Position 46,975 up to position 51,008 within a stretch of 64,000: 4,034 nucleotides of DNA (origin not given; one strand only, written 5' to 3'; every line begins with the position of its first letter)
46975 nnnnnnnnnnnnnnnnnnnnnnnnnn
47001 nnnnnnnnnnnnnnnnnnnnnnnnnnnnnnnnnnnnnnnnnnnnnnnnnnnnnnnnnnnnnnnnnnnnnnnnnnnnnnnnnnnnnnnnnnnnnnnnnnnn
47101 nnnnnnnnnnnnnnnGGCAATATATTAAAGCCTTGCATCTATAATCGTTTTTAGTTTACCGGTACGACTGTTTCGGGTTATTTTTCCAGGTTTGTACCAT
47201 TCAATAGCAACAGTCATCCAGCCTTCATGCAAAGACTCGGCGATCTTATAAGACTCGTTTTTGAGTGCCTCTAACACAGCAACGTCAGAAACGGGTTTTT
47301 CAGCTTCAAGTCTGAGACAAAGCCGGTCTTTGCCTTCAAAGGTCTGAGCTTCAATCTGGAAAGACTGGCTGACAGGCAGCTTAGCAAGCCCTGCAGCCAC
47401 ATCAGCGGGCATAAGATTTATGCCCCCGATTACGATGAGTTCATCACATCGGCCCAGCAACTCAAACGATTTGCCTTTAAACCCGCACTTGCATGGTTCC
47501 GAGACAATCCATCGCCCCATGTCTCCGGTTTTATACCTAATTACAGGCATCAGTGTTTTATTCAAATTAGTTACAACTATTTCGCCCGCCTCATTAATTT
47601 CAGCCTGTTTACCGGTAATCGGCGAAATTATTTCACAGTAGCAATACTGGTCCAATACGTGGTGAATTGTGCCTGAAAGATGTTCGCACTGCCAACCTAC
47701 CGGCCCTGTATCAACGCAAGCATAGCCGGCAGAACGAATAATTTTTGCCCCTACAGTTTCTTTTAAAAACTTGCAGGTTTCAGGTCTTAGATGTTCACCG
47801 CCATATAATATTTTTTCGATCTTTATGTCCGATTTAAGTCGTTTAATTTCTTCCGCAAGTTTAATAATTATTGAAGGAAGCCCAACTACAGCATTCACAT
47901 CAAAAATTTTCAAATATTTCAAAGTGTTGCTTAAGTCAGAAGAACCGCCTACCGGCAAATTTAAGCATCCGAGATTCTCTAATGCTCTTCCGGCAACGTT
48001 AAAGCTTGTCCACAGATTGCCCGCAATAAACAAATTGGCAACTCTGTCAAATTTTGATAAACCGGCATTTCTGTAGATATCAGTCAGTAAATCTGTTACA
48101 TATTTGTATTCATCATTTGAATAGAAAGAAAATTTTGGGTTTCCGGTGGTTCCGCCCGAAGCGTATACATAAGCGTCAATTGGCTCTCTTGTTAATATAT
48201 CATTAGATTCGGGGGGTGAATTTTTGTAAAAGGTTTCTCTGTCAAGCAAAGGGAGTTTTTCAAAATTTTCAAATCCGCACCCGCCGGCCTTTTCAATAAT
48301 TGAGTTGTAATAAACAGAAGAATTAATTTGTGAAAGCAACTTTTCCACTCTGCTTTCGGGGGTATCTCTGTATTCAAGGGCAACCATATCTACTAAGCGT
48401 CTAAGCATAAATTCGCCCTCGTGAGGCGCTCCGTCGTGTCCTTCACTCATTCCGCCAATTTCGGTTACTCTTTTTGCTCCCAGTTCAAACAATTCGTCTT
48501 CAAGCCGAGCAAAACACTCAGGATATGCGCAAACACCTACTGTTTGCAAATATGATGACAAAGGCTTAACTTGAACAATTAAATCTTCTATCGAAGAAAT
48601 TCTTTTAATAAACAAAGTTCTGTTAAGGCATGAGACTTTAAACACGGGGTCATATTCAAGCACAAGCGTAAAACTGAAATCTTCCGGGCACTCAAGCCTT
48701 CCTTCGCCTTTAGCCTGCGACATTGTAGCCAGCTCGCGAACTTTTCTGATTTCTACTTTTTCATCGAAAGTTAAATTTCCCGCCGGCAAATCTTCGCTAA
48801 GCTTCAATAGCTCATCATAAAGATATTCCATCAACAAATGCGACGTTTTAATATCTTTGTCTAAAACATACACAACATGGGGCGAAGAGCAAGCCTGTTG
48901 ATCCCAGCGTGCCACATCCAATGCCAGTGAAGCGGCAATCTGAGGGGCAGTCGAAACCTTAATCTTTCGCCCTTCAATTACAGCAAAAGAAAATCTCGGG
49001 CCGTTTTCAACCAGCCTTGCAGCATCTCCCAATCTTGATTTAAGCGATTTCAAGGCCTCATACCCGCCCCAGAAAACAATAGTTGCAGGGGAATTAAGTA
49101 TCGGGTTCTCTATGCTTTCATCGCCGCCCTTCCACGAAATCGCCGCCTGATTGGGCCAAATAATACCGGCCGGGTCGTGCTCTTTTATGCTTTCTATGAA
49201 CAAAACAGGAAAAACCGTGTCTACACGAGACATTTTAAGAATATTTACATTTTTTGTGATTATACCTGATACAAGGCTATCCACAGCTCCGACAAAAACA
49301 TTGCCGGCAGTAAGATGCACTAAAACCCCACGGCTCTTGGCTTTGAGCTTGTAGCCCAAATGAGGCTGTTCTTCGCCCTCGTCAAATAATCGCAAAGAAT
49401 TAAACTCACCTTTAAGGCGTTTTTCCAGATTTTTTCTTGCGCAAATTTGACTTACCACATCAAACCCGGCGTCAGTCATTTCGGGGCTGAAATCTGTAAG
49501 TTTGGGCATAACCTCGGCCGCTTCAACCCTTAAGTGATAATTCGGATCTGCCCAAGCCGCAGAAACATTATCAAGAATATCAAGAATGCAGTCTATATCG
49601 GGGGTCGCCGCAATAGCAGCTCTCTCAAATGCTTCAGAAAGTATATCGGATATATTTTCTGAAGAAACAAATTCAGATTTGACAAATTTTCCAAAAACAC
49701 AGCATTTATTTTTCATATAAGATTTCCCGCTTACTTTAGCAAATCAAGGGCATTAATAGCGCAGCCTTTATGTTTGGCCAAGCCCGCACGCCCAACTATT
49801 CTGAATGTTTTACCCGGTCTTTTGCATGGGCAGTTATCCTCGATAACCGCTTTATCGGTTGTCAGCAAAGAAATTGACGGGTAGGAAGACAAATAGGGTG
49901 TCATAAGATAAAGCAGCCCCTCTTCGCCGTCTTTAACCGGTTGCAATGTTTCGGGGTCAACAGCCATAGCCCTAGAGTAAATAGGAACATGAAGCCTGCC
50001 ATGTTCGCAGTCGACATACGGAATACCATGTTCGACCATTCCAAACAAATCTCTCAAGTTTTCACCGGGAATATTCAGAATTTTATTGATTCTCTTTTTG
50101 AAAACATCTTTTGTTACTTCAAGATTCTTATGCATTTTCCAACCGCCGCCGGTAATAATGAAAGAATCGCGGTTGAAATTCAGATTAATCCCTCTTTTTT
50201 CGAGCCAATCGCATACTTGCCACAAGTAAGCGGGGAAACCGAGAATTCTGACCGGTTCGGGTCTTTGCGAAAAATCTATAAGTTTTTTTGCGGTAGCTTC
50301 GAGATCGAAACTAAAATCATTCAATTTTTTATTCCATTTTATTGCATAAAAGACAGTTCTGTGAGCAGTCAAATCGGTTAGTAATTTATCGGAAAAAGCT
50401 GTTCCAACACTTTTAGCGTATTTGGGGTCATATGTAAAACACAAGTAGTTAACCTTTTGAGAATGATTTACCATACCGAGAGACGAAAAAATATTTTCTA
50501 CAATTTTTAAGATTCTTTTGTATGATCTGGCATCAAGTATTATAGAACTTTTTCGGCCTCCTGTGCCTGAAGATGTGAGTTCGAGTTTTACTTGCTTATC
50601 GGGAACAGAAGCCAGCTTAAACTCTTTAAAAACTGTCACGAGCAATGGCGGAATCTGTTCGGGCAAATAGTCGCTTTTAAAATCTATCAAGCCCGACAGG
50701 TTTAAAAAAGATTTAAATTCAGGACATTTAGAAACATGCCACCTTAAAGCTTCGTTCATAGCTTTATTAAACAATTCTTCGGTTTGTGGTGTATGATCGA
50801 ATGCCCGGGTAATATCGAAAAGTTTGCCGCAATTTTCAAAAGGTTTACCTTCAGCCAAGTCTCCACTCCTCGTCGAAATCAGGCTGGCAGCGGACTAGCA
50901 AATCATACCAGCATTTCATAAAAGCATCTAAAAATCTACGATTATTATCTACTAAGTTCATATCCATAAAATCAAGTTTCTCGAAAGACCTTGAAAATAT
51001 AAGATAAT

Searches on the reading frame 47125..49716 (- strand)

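Call 23: search_protein_families(library=pfam, proteins=[window:47125-49716:-], max_evalue=0.00001)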
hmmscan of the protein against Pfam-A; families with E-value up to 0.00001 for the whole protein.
window:47125-49716:- (863 aa): 3 families
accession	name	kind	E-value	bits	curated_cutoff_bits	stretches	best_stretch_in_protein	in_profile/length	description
PF05893.19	LuxC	-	3e-78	263.9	21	1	37-442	2-399/401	Acyl-CoA reductase (LuxC)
PF00501.34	AMP-binding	-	7.1e-08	32.1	29.9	1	515-716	165-375/384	AMP-binding enzyme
PF14535.12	AMP-binding_C_2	-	2.6e-06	28.1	25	1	765-862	1-96/96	AMP-binding enzyme C-terminal domain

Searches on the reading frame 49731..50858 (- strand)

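Call 23: search_protein_families(library=pfam, proteins=[window:49731-50858:-], max_evalue=0.00001)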
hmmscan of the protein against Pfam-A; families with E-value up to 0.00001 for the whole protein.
window:49731-50858:- (375 aa): 1 family
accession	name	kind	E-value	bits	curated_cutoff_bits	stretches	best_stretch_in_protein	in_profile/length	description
PF04443.18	LuxE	-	2.2e-49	168.8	24.9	1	25-368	33-384/391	Acyl-protein synthetase, LuxE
